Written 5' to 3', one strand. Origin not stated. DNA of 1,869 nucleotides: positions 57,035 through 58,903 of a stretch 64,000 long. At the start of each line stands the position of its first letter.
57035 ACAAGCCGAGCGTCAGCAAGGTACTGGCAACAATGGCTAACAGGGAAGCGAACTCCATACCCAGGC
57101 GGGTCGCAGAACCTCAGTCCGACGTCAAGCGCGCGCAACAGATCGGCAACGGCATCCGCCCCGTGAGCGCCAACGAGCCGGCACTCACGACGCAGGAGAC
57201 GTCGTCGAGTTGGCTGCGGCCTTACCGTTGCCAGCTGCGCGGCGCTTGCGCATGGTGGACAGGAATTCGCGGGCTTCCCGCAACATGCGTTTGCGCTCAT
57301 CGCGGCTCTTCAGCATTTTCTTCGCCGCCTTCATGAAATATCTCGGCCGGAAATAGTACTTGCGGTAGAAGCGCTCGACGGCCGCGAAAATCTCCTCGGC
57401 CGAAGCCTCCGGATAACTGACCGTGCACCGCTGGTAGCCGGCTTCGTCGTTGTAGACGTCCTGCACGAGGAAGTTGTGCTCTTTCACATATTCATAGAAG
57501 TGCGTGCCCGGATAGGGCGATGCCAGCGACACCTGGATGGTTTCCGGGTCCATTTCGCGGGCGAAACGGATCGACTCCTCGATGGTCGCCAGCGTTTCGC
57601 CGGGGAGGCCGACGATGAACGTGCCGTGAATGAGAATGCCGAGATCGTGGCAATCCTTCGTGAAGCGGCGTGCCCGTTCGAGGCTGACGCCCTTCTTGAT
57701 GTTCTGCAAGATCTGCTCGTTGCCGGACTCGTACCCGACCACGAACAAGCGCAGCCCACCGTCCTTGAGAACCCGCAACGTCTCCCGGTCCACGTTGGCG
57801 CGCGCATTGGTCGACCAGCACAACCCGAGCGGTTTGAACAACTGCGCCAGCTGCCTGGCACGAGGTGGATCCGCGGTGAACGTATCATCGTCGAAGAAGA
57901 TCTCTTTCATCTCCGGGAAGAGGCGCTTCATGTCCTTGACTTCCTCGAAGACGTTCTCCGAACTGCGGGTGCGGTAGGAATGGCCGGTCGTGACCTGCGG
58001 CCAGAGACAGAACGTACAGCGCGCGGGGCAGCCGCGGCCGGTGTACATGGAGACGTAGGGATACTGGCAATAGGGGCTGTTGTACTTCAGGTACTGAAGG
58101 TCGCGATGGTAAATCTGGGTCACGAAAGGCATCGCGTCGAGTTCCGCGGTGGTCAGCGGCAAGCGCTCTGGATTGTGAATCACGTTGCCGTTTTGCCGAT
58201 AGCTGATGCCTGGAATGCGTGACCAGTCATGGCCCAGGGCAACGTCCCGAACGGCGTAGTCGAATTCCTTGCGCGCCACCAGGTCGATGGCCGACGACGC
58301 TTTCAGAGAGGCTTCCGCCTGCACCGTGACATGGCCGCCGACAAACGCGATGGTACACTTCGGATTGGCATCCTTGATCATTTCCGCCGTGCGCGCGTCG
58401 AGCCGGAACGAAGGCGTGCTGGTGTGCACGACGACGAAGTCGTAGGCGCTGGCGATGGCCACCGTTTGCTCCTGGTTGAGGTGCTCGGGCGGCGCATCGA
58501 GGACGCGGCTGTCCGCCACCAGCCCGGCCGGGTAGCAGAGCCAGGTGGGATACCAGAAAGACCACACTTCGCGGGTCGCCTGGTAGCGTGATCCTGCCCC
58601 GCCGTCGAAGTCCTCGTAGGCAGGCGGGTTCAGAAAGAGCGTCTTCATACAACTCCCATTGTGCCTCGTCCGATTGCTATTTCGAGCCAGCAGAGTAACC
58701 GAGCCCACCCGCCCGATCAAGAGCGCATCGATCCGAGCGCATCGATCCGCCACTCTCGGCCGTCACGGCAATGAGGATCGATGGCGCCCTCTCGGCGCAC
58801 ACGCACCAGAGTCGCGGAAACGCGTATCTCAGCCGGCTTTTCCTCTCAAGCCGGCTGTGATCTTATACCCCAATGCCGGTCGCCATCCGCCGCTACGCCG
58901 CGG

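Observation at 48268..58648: Candidate undescribed head-group pathway: aminocyclitol-like phosphodiester module joined to HpnJ/K/L hopanoid-tailoring homologues, with no HpnI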

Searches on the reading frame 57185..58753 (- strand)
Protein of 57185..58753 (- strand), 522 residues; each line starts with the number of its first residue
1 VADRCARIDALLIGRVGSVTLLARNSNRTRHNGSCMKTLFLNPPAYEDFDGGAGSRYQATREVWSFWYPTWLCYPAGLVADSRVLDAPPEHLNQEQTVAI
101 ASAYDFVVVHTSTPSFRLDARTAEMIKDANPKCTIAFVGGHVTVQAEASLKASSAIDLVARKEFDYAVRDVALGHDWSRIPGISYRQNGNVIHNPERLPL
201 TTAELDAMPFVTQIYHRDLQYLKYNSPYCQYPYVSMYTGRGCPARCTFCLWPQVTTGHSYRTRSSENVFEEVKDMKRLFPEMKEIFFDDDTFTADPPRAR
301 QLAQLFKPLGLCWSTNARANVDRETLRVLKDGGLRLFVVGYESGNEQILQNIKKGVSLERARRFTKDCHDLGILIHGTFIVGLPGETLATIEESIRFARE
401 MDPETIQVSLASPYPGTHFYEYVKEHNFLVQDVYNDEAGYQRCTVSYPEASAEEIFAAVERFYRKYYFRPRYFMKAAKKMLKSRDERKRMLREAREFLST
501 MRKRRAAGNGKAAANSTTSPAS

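Call 3: search_protein_families(library=pfam, proteins=[window:57185-58753:-])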
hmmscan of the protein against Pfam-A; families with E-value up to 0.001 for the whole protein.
window:57185-58753:- (522 aa): 2 families
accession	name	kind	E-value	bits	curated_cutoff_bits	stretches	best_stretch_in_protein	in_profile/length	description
PF04055.27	Radical_SAM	-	1.1e-22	81.4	29.5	1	237-398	2-166/166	Radical SAM superfamily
PF02310.24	B12-binding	-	1.1e-08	35.4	32.1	1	65-171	10-120/121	B12 binding domain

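Call 4: search_protein_families(library=ncbifam, proteins=[window:57185-58753:-])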
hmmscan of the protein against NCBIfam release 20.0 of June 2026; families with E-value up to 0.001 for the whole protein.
window:57185-58753:- (522 aa): 30 families (the best 25 are shown)
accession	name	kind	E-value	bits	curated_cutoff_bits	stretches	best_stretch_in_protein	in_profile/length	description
TIGR03471.1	HpnJ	equivalog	2.6e-214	712.5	577.6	1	36-505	1-471/472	hopanoid biosynthesis associated radical SAM protein HpnJ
NF038361.1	rSAM_Sden_1168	equivalog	3.1e-40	138.3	575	1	120-492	158-540/560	Sden_1168 family B12-binding radical SAM P-methyltransferase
TIGR02026.1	BchE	equivalog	7.8e-32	110.8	481.35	1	65-514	18-472/497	magnesium-protoporphyrin IX monomethyl ester anaerobic oxidative cyclase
TIGR04014.1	B12_SAM_MJ_0865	equivalog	1.4e-28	99.9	360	2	321-454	256-390/434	methyl-coenzyme M reductase glutamine C-methyltransferase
NF050148.1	rSAM_ApyD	equivalog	1.9e-28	99.3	750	1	104-475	75-438/645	RiPP biosynthesis radical SAM protein ApyD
TIGR04479.1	bcpD_PhpK_rSAM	subfamily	8.8e-27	93.6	600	1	232-408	240-416/504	PhpK family radical SAM P-methyltransferase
TIGR04072.2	rSAM_ladder_B12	equivalog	1.9e-21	76.2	360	1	234-401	181-349/443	lipid biosynthesis B12-binding/radical SAM protein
TIGR03975.1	rSAM_ocin_1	subfamily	2.6e-20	72.5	281.85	1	123-395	148-424/606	RiPP maturation radical SAM C-methyltransferase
TIGR04013.1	B12_SAM_MJ_1487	hypoth_equivalog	4.8e-19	68.4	251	2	335-422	267-356/382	TIGR04013 family B12-binding domain/radical SAM domain-containing protein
NF033070.1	rSAM_AprD4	equivalog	2.2e-18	66.4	500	1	97-428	69-395/456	AprD4 family radical SAM diol-dehydratase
NF033712.0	B12_rSAM_KedN5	subfamily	1.8e-17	62.8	700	1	120-391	79-360/624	KedN5 family methylcobalamin-dependent radical SAM C-methyltransferase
TIGR04367.1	HpnR_B12_rSAM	equivalog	5.6e-16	58.1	650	1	123-421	81-371/490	hopanoid C-3 methylase HpnR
TIGR04295.1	B12_rSAM_oligo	hypoth_equivalog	8.9e-14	51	400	1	96-296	67-259/422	TIGR04295 family B12-binding domain-containing radical SAM protein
TIGR04385.1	B12_rSAM_cofa1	equivalog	7.6e-13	48.5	450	1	122-398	89-361/438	B12 lower ligand biosynthesis radical SAM protein BzaD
NF040546.1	rSAM_CUAEP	equivalog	6.2e-11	41.7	500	1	84-401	32-341/468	CUAEP/CCAEP-tail radical SAM (seleno)protein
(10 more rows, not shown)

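Call 18: search_dna_similar(query=window:57185-58753:-, collection=plasmids, mode=protein, max_rows=15)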
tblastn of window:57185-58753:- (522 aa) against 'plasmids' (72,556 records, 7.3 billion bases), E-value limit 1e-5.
Records with a match: 124; places in all: 140; records where one place covers at least 80% of the query: 24.
Best place of each record, by identity: <60% 124.
By first word of the organism name: Streptomyces 18; Azospirillum 12; Rhizobium 12; Mycetohabitans 9; Paraburkholderia 4; Nocardia 4; Sinorhizobium 4; Pseudomonas 4; Vibrio 4; Burkholderia 3; and 37 more.
By predicted mobility (MOB-suite, as given by PLSDB): non-mobilizable 85; mobilizable 24; conjugative 15.
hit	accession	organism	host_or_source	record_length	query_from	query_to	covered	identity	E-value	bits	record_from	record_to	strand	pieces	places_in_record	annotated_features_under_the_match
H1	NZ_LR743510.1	Methylobacterium bullatum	-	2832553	36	497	89%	54.8%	2e-150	483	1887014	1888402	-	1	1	none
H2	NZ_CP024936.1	Paraburkholderia graminis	soil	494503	30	498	90%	52.9%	1e-141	458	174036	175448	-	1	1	hpnJ: hopanoid biosynthesis associated radical SAM protein HpnJ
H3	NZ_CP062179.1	Mycetohabitans endofungorum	Rhizopus microsporus,bacterial ...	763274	5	498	95%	50.0%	5e-139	450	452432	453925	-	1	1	hpnJ: hopanoid biosynthesis associated radical SAM protein HpnJ | hpnI: bacteriohopanetetrol glucosamine biosynthesis glycosyltransferase HpnI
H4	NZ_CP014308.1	Burkholderia sp. PAMC 26561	single cell,lichen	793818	33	501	90%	52.4%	1e-139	452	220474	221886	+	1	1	hpnJ: hopanoid biosynthesis associated radical SAM protein HpnJ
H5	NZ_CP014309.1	Burkholderia sp. PAMC 26561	single cell,lichen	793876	33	501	90%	52.4%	1e-139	452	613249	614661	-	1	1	hpnJ: hopanoid biosynthesis associated radical SAM protein HpnJ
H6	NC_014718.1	Mycetohabitans rhizoxinica HKI 454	-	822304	36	498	89%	52.7%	1e-140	455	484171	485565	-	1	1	hpnJ: hopanoid biosynthesis associated radical SAM protein HpnJ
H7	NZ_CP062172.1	Mycetohabitans rhizoxinica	Rhizopus microsporus,bacterial ...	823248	36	498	89%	52.7%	1e-140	455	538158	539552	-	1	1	hpnJ: hopanoid biosynthesis associated radical SAM protein HpnJ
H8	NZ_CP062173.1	Mycetohabitans rhizoxinica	Rhizopus microsporus,bacterial ...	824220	36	498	89%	52.7%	2e-140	454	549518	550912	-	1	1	hpnJ: hopanoid biosynthesis associated radical SAM protein HpnJ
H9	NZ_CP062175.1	Mycetohabitans rhizoxinica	Rhizopus microsporus,bacterial culture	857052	36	498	89%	52.7%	2e-140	454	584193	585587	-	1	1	hpnJ: hopanoid biosynthesis associated radical SAM protein HpnJ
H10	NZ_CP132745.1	Mycetohabitans endofungorum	-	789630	36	498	89%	52.7%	3e-140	454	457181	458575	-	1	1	hpnJ: hopanoid biosynthesis associated radical SAM protein HpnJ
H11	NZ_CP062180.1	Mycetohabitans endofungorum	Rhizopus microsporus,bacterial ...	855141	36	498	89%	52.5%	3e-139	451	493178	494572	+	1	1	hpnJ: hopanoid biosynthesis associated radical SAM protein HpnJ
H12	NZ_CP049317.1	Caballeronia sp. SBC2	whole organism,soil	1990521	29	501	91%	51.2%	2e-139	451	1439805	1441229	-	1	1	none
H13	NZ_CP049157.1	Caballeronia sp. SBC1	whole organism,soil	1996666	29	501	91%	51.2%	2e-139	451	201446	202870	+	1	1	none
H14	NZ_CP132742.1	Mycetohabitans endofungorum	Rhizopus microsporus,culture isolated ...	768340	36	498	89%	52.2%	2e-138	449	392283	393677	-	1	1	hpnJ: hopanoid biosynthesis associated radical SAM protein HpnJ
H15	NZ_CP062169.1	Mycetohabitans endofungorum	Rhizopus microsporus,bacterial ...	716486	36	498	89%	52.0%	5e-139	450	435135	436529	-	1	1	hpnJ: hopanoid biosynthesis associated radical SAM protein HpnJ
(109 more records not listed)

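Call 19: get_annotated_region(hit=H6, flank=20000)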
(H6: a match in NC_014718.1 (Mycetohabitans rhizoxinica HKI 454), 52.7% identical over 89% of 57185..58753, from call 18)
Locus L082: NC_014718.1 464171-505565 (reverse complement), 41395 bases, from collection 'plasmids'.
description: Mycetohabitans rhizoxinica HKI 454 plasmid pBRH01, complete sequence
organism: Mycetohabitans rhizoxinica HKI 454 (NCBI taxid 882378)
taxonomy: Bacteria; Pseudomonadota; Betaproteobacteria; Burkholderiales; Burkholderiaceae; Mycetohabitans; Mycetohabitans rhizoxinica; Mycetohabitans rhizoxinica HKI 454
host: -; source: -; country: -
typing (MOB-suite, as given by PLSDB): non-mobilizable
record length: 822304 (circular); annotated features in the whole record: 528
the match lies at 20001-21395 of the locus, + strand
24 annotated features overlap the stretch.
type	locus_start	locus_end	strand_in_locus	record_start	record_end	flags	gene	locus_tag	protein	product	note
CDS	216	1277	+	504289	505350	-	waaC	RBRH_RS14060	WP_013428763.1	lipopolysaccharide heptosyltransferase I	GO:0009244 - lipopolysaccharide core region biosynthetic process [Evidence IEA]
CDS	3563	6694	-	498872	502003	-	-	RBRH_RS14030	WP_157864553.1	type 2 lanthipeptide synthetase LanM family protein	-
CDS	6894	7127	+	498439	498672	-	-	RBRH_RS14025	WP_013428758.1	Nif11-like leader peptide family RiPP precursor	-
CDS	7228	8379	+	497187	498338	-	-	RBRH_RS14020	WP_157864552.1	YcaO-like family protein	-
CDS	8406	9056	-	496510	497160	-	-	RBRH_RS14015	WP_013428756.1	class I SAM-dependent methyltransferase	-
CDS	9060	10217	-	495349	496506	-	moeB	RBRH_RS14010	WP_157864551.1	molybdopterin-synthase adenylyltransferase MoeB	-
CDS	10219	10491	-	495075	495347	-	-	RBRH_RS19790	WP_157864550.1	MoaD/ThiS family protein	-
CDS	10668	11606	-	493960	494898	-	-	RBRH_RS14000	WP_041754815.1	hypothetical protein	-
CDS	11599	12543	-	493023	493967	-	-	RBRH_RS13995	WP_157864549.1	hypothetical protein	-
CDS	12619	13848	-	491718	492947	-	-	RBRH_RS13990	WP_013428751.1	YcaO-like family protein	-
CDS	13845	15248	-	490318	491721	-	-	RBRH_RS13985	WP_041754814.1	TfuA-like protein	-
CDS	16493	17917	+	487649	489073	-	-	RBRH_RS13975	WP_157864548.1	F-box domain-containing protein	-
CDS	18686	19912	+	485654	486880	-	hpnI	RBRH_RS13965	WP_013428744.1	bacteriohopanetetrol glucosamine biosynthesis glycosyltransferase HpnI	-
CDS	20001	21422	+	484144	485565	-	hpnJ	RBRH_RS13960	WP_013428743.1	hopanoid biosynthesis associated radical SAM protein HpnJ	-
CDS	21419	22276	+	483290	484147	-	hpnK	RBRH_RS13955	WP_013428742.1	hopanoid biosynthesis-associated protein HpnK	GO:0005975 - carbohydrate metabolic process [Evidence IEA]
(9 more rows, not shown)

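Call 20: get_annotated_region(hit=H2, flank=20000)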
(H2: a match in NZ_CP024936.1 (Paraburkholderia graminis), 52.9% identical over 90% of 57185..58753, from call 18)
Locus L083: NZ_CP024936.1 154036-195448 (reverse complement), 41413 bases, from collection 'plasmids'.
description: Paraburkholderia graminis strain PHS1 plasmid pPHS1_P, complete sequence
organism: Paraburkholderia graminis (NCBI taxid 60548)
taxonomy: Bacteria; Pseudomonadota; Betaproteobacteria; Burkholderiales; Burkholderiaceae; Paraburkholderia; Paraburkholderia graminis
host: -; source: soil; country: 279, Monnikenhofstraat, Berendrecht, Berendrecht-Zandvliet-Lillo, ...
typing (MOB-suite, as given by PLSDB): conjugative; relaxase MOBP; mating-pair formation MPF_F
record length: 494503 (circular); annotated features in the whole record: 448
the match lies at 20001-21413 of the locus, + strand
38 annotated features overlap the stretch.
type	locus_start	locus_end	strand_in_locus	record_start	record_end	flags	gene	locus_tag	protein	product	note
CDS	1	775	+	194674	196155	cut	-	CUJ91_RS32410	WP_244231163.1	DNA polymerase Y family protein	-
CDS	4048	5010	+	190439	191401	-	-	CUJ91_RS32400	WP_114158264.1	SOS response-associated peptidase family protein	GO:0006974 - DNA damage response [Evidence IEA]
CDS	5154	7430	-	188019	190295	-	-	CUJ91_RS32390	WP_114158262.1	molybdopterin cofactor-binding domain-containing protein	-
CDS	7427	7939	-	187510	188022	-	-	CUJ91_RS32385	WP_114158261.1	(2Fe-2S)-binding protein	-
CDS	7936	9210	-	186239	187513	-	-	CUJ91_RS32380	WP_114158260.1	c-type cytochrome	-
CDS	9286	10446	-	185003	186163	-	-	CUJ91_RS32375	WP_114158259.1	alkene reductase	-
CDS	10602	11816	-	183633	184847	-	-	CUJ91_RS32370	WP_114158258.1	MFS transporter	GO:0055085 - transmembrane transport [Evidence IEA]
CDS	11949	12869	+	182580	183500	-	-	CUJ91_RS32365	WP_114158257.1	LysR family transcriptional regulator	-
CDS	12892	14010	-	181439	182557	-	-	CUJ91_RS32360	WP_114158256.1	amidohydrolase family protein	-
CDS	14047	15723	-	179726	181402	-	-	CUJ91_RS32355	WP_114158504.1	cation acetate symporter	GO:0006847 - plasma membrane acetate transport [Evidence IEA]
CDS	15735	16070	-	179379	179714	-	-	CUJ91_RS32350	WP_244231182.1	DUF485 domain-containing protein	-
CDS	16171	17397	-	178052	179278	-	-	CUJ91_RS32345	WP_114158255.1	FAD binding domain-containing protein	-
CDS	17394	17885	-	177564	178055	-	-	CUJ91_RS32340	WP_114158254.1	VOC family protein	-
CDS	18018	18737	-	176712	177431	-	-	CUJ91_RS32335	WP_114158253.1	TetR/AcrR family transcriptional regulator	GO:0006355 - regulation of DNA-templated transcription [Evidence IEA]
CDS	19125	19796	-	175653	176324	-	-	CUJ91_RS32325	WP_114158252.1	IS6 family transposase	-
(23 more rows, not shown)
